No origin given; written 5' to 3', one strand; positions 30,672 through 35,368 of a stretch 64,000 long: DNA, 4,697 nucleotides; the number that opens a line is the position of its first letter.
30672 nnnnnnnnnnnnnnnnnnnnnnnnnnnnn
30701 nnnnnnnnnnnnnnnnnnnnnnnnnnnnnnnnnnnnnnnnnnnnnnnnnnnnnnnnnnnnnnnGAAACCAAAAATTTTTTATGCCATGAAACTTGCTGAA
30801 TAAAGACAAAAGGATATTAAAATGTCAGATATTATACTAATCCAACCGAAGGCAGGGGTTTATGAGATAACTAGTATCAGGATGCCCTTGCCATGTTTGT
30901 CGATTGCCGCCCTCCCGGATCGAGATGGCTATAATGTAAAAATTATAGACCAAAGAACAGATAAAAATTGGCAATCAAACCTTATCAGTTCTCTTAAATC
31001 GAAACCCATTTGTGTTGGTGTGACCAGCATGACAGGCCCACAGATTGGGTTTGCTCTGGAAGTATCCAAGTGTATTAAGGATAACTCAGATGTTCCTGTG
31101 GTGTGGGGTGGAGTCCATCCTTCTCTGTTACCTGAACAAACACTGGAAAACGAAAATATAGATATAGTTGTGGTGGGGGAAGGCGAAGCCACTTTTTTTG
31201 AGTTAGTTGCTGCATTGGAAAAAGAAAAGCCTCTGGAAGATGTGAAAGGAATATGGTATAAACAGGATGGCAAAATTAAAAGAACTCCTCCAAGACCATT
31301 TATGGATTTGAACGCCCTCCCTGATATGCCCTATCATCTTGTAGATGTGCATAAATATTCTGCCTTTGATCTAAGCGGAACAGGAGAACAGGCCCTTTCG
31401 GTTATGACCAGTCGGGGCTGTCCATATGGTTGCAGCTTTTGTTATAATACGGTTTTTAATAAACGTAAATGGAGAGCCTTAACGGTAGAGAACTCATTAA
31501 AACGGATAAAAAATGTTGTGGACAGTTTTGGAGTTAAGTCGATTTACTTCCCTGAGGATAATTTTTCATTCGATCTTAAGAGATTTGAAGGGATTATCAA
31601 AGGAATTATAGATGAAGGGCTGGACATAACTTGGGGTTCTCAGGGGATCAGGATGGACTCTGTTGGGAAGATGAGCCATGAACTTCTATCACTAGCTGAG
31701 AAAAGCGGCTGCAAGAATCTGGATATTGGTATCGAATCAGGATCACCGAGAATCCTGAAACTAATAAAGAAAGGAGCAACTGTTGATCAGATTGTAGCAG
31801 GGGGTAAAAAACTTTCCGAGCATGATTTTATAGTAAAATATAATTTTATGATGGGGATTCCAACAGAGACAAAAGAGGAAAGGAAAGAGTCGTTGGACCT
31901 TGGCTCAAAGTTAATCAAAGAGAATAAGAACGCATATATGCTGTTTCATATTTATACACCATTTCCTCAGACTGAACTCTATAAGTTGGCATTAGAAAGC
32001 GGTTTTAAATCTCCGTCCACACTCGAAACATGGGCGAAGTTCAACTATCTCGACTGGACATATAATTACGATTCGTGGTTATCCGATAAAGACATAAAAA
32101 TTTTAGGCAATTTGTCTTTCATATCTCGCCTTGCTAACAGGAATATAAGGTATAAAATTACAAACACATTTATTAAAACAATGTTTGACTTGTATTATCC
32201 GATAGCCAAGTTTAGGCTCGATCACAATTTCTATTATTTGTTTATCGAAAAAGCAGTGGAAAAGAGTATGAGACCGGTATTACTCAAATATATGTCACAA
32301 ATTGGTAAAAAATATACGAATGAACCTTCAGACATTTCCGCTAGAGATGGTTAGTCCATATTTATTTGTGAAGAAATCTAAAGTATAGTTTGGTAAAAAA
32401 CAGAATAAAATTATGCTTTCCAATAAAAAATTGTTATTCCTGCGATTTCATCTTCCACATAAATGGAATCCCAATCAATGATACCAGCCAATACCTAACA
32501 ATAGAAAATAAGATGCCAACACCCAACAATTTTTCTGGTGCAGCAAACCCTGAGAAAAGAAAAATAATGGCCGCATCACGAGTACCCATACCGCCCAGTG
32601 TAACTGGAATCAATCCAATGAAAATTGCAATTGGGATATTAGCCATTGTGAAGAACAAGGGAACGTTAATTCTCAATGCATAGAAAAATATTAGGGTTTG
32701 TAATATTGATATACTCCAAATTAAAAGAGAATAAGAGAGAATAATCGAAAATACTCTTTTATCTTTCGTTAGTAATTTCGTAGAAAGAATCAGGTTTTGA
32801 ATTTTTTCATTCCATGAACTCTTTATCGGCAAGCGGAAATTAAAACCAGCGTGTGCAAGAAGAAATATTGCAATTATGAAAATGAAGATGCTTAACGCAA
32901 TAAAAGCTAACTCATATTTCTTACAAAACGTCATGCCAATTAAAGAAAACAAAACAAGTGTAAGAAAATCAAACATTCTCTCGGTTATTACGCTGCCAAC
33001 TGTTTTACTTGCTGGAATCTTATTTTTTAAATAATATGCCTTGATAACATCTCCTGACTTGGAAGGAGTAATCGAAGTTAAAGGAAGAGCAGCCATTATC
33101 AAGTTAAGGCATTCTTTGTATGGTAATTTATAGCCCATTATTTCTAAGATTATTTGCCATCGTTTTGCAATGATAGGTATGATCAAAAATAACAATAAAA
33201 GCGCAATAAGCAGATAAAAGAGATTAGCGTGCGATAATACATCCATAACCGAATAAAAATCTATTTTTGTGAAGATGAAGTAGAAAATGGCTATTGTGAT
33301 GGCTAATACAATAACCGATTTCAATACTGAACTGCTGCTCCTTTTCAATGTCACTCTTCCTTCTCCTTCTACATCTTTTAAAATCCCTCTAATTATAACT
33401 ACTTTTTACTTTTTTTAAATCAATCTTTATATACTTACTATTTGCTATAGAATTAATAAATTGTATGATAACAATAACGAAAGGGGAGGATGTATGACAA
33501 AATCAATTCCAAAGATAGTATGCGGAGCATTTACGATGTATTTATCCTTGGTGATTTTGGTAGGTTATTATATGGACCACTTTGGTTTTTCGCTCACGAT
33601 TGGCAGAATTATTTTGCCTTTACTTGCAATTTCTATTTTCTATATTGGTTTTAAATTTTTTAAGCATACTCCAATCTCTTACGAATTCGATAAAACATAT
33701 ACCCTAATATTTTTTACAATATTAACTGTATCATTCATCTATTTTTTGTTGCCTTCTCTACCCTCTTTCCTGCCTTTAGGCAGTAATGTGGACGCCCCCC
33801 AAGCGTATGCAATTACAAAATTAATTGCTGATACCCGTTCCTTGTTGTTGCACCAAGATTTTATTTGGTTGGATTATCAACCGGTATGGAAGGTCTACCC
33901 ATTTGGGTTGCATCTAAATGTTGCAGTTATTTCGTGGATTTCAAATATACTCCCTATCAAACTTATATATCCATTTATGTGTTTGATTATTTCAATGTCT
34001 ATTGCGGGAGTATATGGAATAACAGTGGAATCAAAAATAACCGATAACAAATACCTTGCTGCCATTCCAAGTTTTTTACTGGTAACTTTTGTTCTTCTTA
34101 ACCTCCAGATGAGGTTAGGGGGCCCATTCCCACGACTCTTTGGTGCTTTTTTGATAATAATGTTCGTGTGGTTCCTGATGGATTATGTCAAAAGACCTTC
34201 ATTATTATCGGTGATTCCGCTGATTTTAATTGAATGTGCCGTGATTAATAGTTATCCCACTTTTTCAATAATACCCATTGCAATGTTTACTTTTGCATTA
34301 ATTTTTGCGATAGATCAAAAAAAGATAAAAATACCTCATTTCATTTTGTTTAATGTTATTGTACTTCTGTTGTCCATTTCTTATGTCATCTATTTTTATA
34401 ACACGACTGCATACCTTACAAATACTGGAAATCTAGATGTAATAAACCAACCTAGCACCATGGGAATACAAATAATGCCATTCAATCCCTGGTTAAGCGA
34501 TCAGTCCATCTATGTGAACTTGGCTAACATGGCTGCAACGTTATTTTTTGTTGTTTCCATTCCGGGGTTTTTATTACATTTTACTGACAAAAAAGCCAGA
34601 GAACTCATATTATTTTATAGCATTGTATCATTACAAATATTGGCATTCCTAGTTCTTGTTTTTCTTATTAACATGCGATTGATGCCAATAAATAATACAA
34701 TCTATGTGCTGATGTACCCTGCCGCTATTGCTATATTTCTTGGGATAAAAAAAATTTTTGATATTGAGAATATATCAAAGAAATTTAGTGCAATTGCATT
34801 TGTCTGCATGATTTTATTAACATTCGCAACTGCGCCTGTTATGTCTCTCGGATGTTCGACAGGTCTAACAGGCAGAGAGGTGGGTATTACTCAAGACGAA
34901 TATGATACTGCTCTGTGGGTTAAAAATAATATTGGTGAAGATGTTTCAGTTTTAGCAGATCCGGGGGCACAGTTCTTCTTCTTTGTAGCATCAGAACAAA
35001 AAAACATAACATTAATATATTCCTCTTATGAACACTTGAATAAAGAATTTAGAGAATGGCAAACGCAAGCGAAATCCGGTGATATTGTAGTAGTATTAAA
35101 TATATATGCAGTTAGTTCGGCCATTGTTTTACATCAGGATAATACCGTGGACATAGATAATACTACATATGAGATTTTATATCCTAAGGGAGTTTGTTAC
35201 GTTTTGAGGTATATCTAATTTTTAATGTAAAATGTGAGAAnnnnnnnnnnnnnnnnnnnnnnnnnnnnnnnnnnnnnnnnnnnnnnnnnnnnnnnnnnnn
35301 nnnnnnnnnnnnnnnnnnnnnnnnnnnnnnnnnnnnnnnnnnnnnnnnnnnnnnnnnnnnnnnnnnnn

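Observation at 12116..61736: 50-kb mosaic N-glycosylation/glycan island anchored by aglB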

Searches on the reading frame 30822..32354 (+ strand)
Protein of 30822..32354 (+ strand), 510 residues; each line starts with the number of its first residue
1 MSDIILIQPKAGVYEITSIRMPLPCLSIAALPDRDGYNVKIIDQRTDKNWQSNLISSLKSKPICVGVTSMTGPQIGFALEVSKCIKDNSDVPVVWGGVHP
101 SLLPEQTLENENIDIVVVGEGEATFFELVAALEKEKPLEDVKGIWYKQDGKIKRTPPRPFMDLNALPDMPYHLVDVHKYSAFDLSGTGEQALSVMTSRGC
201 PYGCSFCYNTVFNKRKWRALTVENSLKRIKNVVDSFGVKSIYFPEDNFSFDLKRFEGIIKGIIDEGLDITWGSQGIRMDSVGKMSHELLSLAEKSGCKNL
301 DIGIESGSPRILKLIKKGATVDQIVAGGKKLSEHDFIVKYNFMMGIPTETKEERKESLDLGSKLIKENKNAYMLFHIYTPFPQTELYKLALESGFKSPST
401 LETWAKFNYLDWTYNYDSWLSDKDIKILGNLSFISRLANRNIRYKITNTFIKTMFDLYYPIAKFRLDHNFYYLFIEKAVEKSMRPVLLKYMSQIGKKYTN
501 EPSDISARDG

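Call 5: search_protein_families(library=pfam, proteins=[window:30822-32354:+])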
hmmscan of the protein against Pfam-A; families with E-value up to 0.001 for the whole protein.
window:30822-32354:+ (510 aa): 2 families
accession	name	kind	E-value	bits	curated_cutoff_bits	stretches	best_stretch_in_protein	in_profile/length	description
PF04055.27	Radical_SAM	-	1e-24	88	29.5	1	196-360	3-165/166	Radical SAM superfamily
PF02310.24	B12-binding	-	7.4e-16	58.5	32.1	1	21-128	13-120/121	B12 binding domain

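Call 66: search_protein_families(library=ncbifam, proteins=[window:30822-32354:+], max_evalue=1e-10)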
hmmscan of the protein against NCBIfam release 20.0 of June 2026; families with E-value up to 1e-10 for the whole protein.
window:30822-32354:+ (510 aa): 19 families
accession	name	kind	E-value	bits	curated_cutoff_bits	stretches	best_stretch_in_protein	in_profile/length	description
TIGR02026.1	BchE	equivalog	4.5e-44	151.2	481.35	1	4-393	2-390/497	magnesium-protoporphyrin IX monomethyl ester anaerobic oxidative cyclase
TIGR04013.1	B12_SAM_MJ_1487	hypoth_equivalog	4.8e-39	134.3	251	1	47-388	30-355/382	TIGR04013 family B12-binding domain/radical SAM domain-containing protein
TIGR03471.1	HpnJ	equivalog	5.7e-39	134.3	577.6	1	42-396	50-393/472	hopanoid biosynthesis associated radical SAM protein HpnJ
NF050148.1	rSAM_ApyD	equivalog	1.7e-38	132.5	750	1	9-388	12-391/645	RiPP biosynthesis radical SAM protein ApyD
NF038361.1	rSAM_Sden_1168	equivalog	6.6e-34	117.4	575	1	88-394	168-477/560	Sden_1168 family B12-binding radical SAM P-methyltransferase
TIGR04479.1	bcpD_PhpK_rSAM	subfamily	2.1e-33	115.5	600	1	51-360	99-405/504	PhpK family radical SAM P-methyltransferase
TIGR04072.2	rSAM_ladder_B12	equivalog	8.2e-31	107.1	360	1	78-396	86-378/443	lipid biosynthesis B12-binding/radical SAM protein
TIGR04385.1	B12_rSAM_cofa1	equivalog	3.8e-29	102.2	450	1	61-400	73-404/438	B12 lower ligand biosynthesis radical SAM protein BzaD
TIGR04014.1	B12_SAM_MJ_0865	equivalog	2.2e-28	99.2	360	1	36-393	25-361/434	methyl-coenzyme M reductase glutamine C-methyltransferase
TIGR03975.1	rSAM_ocin_1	subfamily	3.4e-22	78.7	281.85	1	58-360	125-426/606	RiPP maturation radical SAM C-methyltransferase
TIGR04295.1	B12_rSAM_oligo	hypoth_equivalog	2e-21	76.2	400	1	73-317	85-314/422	TIGR04295 family B12-binding domain-containing radical SAM protein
NF033070.1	rSAM_AprD4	equivalog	4.3e-20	72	500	1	155-397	162-397/456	AprD4 family radical SAM diol-dehydratase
NF033712.0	B12_rSAM_KedN5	subfamily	4e-18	65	700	1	69-249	69-252/624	KedN5 family methylcobalamin-dependent radical SAM C-methyltransferase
TIGR04367.1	HpnR_B12_rSAM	equivalog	3.1e-17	62.3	650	1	4-341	3-330/490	hopanoid C-3 methylase HpnR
NF045585.1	rSAM_slr0320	equivalog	1.3e-15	57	775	1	84-362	132-407/511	photosystem II high light acclimation radical SAM protein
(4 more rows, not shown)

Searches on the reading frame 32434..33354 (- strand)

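Call 5: search_protein_families(library=pfam, proteins=[window:32434-33354:-])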
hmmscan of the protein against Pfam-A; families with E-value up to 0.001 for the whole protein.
window:32434-33354:- (306 aa): 1 family
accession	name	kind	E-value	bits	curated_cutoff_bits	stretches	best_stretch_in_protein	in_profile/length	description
PF03706.18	LPG_synthase_TM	-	2.5e-47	162.3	33.4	1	14-295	2-302/302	Lysylphosphatidylglycerol synthase TM region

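Call 66: search_protein_families(library=ncbifam, proteins=[window:32434-33354:-], max_evalue=1e-10)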
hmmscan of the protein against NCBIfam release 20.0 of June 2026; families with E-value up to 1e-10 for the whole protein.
window:32434-33354:- (306 aa): 1 family
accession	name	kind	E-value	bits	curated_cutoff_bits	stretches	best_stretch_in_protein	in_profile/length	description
TIGR00374.1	TIGR00374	subfamily_domain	7.4e-36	124.2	43.2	1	18-302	2-313/323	flippase-like domain-containing protein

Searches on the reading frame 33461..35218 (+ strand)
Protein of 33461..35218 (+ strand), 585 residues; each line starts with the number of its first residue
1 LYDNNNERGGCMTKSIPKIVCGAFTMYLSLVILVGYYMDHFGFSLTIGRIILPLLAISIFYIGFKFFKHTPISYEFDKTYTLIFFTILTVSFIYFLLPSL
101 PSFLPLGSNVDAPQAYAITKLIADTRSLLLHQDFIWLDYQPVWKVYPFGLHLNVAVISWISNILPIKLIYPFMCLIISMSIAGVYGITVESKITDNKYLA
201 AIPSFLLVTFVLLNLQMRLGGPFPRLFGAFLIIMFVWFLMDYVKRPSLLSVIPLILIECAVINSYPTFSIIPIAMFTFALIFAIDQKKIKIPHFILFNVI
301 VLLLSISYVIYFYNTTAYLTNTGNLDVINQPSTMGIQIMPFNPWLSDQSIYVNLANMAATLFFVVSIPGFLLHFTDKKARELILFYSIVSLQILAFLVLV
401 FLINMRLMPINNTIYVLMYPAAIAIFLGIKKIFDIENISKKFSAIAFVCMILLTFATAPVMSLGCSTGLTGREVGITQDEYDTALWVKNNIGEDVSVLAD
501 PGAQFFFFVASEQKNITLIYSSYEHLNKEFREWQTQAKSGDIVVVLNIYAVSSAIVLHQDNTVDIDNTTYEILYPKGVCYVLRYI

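Call 5: search_protein_families(library=pfam, proteins=[window:33461-35218:+])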
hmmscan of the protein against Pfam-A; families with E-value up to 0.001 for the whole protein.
window:33461-35218:+ (585 aa): 0 families

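Call 27: search_protein_families(library=pfam, proteins=[window:33461-35218:+], max_evalue=1)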
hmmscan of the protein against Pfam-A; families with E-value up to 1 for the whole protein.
window:33461-35218:+ (585 aa): 0 families

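Call 50: search_solved_structures(query=window:33461-35218:+, max_evalue=10)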
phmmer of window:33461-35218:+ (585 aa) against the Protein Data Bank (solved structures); distinct sequences matched with E-value up to 10: 0.
